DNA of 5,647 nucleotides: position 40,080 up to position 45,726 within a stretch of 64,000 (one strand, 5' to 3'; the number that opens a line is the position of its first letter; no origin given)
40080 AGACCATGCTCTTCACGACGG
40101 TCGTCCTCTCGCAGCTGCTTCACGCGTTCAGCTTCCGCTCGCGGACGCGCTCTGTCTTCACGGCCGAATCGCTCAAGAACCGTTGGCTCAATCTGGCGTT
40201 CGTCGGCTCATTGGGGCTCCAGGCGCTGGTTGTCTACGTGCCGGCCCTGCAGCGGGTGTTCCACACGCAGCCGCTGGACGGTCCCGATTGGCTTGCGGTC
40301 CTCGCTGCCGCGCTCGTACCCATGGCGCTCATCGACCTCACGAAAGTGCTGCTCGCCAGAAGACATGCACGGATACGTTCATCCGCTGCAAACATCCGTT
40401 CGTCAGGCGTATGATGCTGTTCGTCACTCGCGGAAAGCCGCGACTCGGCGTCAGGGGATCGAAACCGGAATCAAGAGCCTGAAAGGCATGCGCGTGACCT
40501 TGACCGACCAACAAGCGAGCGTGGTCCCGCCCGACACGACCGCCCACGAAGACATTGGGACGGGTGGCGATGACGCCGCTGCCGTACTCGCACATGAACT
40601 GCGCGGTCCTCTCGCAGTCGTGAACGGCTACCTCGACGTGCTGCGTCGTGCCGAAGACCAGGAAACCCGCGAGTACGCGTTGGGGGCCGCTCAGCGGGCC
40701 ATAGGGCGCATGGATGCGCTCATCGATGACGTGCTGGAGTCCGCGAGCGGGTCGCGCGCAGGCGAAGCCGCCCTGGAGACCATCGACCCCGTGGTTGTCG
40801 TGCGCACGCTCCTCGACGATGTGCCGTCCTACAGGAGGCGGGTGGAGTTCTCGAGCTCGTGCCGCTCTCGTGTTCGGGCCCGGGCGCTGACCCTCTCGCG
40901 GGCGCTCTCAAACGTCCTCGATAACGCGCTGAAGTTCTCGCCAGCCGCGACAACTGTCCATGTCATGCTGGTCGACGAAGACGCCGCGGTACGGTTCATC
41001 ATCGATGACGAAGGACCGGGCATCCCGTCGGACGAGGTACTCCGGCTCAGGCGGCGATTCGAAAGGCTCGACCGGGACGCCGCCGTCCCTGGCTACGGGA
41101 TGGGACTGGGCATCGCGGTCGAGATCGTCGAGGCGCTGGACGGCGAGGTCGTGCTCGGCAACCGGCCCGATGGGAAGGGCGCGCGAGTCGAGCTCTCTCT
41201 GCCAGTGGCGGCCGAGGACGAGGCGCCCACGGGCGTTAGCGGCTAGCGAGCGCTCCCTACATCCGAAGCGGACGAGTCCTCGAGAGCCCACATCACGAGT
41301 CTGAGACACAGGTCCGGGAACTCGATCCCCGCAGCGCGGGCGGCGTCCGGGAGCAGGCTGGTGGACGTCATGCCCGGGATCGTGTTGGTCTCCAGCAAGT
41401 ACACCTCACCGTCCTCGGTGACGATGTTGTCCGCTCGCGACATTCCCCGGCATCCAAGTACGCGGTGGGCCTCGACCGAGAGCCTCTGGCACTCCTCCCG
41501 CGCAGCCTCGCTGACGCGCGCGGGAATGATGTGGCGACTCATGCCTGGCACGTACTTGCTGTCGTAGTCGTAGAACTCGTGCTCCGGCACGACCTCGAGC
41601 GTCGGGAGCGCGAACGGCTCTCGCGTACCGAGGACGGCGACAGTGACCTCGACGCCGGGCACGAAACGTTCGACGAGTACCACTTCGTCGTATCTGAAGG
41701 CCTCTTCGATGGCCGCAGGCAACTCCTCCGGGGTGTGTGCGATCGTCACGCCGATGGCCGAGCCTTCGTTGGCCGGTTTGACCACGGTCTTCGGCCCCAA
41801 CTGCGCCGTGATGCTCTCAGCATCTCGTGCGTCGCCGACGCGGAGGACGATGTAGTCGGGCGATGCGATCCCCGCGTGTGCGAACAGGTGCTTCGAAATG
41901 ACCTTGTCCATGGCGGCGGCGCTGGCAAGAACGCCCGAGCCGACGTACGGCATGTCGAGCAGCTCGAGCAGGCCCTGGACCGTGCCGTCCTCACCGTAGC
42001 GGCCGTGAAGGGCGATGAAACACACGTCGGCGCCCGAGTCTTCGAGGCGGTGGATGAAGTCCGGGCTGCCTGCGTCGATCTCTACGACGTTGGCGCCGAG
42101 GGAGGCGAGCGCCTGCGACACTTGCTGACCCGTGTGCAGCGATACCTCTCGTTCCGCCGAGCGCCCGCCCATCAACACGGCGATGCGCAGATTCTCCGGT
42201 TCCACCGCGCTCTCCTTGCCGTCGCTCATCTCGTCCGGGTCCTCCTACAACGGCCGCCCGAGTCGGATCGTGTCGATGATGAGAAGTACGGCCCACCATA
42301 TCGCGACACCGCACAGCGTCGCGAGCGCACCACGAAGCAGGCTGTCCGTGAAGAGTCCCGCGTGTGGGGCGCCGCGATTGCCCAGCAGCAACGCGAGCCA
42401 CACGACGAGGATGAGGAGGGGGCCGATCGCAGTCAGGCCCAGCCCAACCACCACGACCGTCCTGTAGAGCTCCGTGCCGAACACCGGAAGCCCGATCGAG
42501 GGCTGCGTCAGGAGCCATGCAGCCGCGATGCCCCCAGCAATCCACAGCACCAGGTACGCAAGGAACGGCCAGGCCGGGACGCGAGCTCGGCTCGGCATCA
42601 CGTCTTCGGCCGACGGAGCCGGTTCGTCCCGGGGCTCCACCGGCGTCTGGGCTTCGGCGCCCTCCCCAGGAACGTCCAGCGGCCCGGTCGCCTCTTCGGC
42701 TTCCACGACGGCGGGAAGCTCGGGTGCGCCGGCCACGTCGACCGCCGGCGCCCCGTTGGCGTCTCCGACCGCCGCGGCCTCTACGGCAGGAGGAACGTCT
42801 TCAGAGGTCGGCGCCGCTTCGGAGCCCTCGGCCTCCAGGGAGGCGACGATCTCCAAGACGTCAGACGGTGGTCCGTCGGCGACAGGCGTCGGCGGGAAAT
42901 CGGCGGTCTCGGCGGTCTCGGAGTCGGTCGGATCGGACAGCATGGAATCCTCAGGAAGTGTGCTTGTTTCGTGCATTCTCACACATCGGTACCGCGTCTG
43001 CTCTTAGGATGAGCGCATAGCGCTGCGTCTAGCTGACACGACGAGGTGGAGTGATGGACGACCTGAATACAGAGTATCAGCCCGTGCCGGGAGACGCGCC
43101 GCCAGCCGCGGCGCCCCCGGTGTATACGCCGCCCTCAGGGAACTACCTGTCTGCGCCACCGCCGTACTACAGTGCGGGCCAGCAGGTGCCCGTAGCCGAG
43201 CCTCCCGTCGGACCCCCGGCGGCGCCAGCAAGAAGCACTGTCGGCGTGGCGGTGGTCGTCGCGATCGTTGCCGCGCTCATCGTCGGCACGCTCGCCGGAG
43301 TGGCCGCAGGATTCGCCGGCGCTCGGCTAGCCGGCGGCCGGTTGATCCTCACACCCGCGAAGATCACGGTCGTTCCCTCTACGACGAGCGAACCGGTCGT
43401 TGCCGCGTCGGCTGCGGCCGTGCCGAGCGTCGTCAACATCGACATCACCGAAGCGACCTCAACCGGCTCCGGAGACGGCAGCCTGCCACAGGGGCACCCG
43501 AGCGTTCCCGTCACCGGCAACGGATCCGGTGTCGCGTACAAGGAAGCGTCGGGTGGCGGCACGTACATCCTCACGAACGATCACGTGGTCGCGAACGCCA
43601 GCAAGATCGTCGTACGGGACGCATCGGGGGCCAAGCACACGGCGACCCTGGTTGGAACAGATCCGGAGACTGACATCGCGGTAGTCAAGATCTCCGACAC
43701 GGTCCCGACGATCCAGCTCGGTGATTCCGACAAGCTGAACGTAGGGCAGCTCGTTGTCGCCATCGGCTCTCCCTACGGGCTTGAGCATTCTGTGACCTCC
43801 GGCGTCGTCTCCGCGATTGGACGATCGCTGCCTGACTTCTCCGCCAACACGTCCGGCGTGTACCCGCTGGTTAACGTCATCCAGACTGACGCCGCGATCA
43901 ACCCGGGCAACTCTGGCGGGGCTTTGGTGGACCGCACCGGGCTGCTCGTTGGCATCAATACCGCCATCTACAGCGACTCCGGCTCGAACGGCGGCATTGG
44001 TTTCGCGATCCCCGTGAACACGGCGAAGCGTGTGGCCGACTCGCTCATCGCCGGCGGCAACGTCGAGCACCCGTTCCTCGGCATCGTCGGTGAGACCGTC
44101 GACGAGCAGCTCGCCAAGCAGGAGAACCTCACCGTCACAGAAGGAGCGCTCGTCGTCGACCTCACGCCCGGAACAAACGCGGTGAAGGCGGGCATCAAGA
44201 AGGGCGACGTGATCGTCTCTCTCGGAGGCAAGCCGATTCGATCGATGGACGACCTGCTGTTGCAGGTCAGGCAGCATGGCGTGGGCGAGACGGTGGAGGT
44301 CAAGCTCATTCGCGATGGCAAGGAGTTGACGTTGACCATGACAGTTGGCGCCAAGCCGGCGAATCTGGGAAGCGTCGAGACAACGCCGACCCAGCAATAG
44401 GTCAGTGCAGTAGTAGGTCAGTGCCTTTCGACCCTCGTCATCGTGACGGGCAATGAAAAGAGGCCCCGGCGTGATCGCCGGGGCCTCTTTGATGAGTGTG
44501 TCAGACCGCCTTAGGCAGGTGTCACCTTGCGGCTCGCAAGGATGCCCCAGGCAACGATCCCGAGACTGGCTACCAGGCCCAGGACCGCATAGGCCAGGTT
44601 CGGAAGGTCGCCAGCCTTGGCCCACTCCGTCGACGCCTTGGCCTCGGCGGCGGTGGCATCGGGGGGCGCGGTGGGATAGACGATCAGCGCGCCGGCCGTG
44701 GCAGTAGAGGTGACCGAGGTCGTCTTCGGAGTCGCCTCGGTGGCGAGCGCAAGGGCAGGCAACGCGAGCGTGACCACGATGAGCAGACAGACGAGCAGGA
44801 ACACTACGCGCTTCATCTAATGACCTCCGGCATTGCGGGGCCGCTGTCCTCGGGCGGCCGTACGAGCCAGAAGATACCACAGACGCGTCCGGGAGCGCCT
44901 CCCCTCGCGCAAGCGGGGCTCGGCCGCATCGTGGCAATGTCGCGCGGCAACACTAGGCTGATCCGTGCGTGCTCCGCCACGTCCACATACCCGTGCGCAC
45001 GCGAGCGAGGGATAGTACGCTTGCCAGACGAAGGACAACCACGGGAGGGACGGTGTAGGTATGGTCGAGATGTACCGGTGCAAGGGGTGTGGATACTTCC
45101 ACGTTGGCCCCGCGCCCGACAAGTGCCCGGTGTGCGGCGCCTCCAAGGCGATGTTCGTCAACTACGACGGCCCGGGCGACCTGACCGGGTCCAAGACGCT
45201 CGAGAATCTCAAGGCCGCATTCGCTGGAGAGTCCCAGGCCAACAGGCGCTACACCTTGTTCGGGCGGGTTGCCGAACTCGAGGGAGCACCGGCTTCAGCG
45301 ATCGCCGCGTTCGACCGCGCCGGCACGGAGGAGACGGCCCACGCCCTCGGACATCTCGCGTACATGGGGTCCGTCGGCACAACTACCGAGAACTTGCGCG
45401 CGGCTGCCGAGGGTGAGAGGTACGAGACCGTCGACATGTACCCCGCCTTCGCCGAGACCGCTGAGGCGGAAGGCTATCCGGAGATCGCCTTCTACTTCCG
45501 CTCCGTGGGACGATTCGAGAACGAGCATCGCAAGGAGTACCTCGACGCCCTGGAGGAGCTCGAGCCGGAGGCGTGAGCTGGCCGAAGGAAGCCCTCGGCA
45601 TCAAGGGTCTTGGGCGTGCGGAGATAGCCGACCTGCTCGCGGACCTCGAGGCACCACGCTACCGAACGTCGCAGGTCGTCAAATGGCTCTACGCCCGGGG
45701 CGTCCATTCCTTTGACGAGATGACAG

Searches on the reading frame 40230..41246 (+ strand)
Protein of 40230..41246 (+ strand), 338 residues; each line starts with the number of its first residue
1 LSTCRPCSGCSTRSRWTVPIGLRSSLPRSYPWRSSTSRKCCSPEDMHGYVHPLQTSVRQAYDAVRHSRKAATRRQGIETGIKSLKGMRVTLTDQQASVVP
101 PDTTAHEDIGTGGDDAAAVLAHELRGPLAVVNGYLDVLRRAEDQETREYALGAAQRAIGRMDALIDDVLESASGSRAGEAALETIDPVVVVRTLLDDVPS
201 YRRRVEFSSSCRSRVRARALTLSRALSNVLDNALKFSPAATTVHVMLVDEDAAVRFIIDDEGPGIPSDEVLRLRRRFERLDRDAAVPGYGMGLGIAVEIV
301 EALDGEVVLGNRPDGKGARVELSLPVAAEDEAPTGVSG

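Call 45: search_protein_families(library=pfam, proteins=[window:40230-41246:+], max_evalue=0.0001)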
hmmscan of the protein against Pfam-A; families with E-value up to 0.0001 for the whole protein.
window:40230-41246:+ (338 aa): 2 families
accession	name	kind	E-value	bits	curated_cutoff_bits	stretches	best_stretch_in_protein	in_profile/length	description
PF02518.31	HATPase_c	-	1.2e-19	71.2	26.4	1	220-327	4-110/111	Histidine kinase-, DNA gyrase B-, and HSP90-like ATPase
PF00512.31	HisKA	-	7.3e-12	45.6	26.9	1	116-172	5-61/66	His Kinase A (phospho-acceptor) domain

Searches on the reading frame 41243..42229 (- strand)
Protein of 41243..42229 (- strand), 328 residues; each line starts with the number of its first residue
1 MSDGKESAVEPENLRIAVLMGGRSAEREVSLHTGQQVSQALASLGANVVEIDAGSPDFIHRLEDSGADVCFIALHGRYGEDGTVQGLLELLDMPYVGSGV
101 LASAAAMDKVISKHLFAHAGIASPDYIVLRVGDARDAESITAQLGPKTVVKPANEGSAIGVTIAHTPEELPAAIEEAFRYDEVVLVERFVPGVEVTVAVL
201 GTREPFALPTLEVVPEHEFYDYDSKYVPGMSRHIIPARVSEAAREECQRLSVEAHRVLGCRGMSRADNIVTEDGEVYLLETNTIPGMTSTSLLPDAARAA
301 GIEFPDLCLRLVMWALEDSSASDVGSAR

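Call 45: search_protein_families(library=pfam, proteins=[window:41243-42229:-], max_evalue=0.0001)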
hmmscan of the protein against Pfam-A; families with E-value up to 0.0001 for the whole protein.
window:41243-42229:- (328 aa): 6 families
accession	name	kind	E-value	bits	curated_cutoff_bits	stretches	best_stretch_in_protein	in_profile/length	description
PF07478.18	Dala_Dala_lig_C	-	1.1e-56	192.1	24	1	115-312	1-203/204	D-ala D-ala ligase C-terminus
PF01820.27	Dala_Dala_lig_N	-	8.4e-22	78.4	34.6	2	65-98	88-121/121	D-ala D-ala ligase N-terminus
PF02222.28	ATP-grasp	-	3.3e-07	30.6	27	1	115-278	2-156/179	ATP-grasp domain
PF02655.19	ATP-grasp_3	-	1.7e-06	28.6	23.2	1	108-282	3-154/160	ATP-grasp domain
PF01071.24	GARS_A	-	6.7e-06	26.5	27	1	108-201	2-100/194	Phosphoribosylglycinamide synthetase, ATP-grasp (A) domain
PF13535.11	ATP-grasp_4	-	3.6e-05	23.9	27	0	148-284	5-151/160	ATP-grasp domain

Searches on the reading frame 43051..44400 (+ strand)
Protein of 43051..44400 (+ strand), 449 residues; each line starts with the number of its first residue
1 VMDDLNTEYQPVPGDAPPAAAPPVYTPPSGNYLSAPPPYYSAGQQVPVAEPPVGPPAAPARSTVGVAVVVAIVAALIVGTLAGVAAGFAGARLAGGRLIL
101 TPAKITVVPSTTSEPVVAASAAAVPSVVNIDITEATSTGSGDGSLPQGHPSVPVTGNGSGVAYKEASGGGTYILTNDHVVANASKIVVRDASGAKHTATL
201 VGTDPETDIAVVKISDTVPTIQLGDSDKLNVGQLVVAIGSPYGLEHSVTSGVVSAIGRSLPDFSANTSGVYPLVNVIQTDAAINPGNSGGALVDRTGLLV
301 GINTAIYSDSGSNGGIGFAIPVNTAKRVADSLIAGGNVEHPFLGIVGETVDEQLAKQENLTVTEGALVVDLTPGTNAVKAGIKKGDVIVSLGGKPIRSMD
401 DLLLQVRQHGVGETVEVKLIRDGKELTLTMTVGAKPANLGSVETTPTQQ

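Call 22: search_protein_families(library=pfam, proteins=[window:43051-44400:+], max_evalue=0.0001)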
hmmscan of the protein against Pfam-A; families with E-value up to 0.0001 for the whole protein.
window:43051-44400:+ (449 aa): 5 families
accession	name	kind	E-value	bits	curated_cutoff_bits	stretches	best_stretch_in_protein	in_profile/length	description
PF13365.12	Trypsin_2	-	3.9e-31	109.2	27.6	1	158-302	1-144/144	Trypsin-like peptidase domain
PF00089.32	Trypsin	-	2e-17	64.2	20.6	1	171-326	35-217/220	Trypsin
PF13180.12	PDZ_2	-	7.1e-15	55.5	27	1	352-432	12-80/80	PDZ domain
PF17820.7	PDZ_6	-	7.4e-07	29.3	27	1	369-403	3-37/54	PDZ domain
PF00595.29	PDZ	-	3.7e-06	27.7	23.2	1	343-418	12-79/81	PDZ domain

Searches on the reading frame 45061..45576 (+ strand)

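Call 22: search_protein_families(library=pfam, proteins=[window:45061-45576:+], max_evalue=0.0001)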
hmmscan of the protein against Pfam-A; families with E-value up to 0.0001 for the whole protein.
window:45061-45576:+ (171 aa): 2 families
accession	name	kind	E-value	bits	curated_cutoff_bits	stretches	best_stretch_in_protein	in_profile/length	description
PF02915.23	Rubrerythrin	-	1.7e-17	64.5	22.8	1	48-162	1-135/137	Rubrerythrin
PF21349.2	RUBY_RBDX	-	7.3e-10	38.6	26.5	1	5-32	1-29/30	Rubrerythrin, rubredoxin-like domain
